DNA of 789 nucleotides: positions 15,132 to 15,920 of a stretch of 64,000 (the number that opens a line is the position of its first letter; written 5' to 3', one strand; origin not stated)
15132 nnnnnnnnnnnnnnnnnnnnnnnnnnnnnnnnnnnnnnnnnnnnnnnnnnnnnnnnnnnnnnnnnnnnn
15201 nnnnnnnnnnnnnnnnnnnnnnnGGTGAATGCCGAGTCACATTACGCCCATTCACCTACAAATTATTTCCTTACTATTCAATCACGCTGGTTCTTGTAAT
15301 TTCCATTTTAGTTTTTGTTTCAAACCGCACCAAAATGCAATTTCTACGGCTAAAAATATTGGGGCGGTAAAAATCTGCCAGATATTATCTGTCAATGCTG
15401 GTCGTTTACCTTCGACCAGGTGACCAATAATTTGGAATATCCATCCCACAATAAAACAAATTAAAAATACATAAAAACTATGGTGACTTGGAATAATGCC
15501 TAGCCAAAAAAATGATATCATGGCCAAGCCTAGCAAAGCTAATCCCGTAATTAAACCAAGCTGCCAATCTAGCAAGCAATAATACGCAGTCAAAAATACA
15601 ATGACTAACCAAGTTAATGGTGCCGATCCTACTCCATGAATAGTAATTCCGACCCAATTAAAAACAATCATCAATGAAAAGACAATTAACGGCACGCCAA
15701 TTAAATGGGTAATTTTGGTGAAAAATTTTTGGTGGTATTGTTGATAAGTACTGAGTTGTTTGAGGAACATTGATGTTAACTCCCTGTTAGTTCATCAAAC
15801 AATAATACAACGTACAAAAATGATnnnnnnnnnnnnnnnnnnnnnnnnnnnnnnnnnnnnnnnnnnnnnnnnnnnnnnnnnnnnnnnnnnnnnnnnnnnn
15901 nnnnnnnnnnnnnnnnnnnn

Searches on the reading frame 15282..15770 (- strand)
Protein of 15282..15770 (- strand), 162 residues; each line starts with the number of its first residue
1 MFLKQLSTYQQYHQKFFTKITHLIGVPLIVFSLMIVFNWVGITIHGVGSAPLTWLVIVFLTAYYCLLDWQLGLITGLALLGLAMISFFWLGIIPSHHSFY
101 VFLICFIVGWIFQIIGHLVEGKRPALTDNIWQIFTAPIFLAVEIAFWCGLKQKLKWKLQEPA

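Call 61: search_protein_families(library=pfam, proteins=[window:15282-15770:-], max_evalue=0.00001)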
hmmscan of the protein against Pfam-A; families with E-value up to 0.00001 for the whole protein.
window:15282-15770:- (162 aa): 1 family
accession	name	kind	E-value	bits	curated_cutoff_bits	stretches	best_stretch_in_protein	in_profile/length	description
PF06127.16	Mpo1-like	-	5.3e-15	55.7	24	1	3-144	5-91/95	2-hydroxy-palmitic acid dioxygenase Mpo1-like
